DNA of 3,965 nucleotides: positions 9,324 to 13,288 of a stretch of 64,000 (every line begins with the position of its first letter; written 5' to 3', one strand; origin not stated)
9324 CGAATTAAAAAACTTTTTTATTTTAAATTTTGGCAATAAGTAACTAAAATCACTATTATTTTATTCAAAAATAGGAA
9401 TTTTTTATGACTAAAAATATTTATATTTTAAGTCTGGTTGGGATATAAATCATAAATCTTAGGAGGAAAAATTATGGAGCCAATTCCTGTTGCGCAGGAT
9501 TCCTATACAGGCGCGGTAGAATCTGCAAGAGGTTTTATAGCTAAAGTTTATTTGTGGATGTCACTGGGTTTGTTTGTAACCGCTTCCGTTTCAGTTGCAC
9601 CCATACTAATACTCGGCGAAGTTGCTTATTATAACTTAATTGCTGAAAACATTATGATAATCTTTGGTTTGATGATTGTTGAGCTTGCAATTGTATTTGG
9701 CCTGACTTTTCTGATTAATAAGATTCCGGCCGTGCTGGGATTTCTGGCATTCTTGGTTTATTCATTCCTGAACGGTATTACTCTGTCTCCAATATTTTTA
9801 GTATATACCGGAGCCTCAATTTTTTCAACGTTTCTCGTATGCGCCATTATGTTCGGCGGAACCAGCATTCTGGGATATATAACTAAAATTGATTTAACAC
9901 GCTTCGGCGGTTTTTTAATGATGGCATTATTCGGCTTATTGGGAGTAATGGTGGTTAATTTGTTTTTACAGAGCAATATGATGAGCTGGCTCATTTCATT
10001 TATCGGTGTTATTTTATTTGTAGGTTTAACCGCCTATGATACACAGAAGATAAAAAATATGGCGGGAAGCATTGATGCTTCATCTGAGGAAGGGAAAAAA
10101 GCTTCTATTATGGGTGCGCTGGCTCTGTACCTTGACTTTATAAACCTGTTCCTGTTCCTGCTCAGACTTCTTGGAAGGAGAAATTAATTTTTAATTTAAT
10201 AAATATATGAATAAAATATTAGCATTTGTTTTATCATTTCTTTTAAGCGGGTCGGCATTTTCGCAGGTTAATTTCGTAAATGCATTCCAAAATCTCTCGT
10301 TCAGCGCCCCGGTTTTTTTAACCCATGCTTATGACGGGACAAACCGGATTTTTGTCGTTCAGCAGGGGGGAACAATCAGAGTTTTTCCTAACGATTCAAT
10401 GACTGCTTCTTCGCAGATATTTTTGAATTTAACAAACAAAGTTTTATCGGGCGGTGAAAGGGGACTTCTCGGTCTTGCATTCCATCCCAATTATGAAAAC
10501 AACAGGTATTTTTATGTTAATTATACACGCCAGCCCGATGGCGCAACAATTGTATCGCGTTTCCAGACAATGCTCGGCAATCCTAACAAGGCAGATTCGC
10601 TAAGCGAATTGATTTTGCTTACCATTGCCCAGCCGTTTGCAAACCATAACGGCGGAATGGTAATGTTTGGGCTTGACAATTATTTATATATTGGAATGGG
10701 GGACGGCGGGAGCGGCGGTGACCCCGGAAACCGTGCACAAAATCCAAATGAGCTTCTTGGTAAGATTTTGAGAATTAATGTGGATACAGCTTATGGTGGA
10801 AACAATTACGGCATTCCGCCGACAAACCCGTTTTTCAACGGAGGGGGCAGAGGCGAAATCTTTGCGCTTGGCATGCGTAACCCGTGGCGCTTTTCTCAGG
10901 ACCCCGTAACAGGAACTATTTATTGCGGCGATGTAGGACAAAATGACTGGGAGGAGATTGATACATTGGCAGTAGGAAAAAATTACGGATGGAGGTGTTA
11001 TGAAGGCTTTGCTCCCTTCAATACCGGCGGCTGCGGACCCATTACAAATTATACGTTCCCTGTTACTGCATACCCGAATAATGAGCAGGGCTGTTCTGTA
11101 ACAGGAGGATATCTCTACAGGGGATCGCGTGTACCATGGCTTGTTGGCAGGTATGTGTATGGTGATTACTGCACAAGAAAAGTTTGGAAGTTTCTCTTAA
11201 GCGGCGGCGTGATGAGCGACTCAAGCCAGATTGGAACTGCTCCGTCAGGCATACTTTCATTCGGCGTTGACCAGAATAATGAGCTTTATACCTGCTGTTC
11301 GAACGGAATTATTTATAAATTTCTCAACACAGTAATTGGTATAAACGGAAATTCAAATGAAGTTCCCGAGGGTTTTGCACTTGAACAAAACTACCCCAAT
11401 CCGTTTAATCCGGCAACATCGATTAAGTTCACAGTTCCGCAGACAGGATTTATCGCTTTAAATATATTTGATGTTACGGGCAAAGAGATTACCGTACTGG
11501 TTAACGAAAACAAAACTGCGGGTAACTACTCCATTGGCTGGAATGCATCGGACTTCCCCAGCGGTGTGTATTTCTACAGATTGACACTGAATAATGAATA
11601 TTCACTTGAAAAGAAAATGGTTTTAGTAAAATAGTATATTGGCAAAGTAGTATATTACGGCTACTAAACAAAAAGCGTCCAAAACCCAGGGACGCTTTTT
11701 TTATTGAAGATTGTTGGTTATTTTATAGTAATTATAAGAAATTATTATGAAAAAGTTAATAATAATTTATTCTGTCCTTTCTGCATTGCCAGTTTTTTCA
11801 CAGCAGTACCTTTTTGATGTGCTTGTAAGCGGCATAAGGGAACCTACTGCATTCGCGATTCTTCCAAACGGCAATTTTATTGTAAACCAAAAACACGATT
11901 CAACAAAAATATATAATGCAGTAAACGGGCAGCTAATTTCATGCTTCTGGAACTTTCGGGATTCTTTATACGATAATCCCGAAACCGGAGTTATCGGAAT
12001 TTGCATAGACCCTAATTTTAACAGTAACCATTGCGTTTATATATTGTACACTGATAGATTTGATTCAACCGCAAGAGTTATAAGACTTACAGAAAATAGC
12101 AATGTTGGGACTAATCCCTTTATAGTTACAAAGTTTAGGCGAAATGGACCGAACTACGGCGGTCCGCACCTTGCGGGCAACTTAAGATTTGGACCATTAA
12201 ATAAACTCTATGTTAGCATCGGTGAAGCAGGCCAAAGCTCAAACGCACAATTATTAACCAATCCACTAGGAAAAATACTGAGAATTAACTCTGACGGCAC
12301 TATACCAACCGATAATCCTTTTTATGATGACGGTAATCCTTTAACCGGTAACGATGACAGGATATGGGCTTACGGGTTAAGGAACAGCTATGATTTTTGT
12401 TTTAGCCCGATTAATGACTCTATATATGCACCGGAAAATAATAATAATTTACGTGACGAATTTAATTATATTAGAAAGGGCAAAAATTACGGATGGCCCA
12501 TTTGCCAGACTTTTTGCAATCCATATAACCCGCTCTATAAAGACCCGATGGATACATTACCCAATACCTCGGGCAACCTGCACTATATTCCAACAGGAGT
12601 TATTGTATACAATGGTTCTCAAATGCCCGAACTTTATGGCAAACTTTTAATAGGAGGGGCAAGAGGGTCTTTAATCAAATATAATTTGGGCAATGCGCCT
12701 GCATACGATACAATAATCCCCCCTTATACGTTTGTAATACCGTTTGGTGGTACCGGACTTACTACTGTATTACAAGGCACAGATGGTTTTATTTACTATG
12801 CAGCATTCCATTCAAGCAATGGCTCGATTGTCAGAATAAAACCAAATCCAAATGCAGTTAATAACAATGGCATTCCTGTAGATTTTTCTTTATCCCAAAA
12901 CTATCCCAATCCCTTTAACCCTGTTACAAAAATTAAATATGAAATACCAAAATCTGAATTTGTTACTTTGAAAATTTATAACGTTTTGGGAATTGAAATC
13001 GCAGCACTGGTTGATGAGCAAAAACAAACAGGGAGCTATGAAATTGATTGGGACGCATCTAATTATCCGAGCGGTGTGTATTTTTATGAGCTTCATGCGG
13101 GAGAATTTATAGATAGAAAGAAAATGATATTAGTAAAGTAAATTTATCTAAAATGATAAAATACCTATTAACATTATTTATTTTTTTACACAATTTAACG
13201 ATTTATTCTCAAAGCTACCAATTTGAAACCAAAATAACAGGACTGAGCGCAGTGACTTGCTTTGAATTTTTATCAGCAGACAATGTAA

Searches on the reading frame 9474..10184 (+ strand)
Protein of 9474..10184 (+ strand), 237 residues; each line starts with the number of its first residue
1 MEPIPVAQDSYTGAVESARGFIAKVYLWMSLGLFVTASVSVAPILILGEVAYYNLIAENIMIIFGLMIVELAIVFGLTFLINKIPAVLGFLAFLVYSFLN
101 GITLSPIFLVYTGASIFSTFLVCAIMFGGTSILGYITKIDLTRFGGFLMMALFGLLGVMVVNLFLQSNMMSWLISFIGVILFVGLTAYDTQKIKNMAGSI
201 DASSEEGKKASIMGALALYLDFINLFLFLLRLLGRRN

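Call 54: search_protein_families(library=pfam, proteins=[window:9474-10184:+], max_evalue=0.00001)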
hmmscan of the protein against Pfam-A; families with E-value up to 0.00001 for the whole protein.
window:9474-10184:+ (237 aa): 1 family
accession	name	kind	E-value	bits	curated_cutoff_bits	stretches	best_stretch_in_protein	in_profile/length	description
PF01027.25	Bax1-I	-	2e-55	188.2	34.1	1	20-233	2-207/207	Inhibitor of apoptosis-promoting Bax1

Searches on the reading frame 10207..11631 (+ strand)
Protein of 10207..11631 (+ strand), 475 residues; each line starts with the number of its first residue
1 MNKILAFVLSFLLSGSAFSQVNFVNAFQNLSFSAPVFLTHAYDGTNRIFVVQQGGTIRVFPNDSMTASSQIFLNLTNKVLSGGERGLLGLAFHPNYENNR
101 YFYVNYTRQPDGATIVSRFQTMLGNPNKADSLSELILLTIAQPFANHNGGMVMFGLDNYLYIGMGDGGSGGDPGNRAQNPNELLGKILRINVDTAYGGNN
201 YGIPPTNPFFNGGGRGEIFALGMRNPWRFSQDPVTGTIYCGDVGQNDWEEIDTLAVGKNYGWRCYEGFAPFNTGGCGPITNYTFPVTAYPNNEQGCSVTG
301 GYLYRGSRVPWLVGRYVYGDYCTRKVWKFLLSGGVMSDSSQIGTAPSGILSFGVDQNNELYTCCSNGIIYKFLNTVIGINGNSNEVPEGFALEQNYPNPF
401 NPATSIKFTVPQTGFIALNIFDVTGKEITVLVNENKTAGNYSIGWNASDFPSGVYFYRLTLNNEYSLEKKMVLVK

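Call 54: search_protein_families(library=pfam, proteins=[window:10207-11631:+], max_evalue=0.00001)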
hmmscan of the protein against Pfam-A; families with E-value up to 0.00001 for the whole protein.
window:10207-11631:+ (475 aa): 2 families
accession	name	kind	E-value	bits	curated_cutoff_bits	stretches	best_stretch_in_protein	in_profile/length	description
PF07995.17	GSDH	-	1.9e-37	129.7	25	1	35-333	4-290/332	Glucose / Sorbosone dehydrogenase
PF18962.6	Por_Secre_tail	-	2.9e-10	40.7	27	1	396-472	2-74/75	Secretion system C-terminal sorting domain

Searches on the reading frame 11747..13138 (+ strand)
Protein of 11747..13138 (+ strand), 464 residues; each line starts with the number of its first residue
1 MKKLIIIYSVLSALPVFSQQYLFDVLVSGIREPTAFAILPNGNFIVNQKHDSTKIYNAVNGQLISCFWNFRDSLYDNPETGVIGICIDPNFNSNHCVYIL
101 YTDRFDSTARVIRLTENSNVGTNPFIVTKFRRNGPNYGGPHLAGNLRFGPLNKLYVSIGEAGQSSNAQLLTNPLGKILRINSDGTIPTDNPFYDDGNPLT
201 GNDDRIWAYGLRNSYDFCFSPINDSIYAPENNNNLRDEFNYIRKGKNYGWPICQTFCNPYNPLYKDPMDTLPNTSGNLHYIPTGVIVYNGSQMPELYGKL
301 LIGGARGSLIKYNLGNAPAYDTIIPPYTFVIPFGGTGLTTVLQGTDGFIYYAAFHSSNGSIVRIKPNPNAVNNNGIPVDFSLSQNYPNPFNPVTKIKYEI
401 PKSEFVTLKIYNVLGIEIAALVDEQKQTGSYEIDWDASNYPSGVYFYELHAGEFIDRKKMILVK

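Call 54: search_protein_families(library=pfam, proteins=[window:11747-13138:+], max_evalue=0.00001)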
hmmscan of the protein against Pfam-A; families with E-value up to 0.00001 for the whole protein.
window:11747-13138:+ (464 aa): 2 families
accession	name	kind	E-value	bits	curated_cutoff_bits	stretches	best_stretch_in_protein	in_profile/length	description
PF07995.17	GSDH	-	1.1e-50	173.3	25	1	31-352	2-322/332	Glucose / Sorbosone dehydrogenase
PF18962.6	Por_Secre_tail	-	3.8e-10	40.3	27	1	386-461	2-74/75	Secretion system C-terminal sorting domain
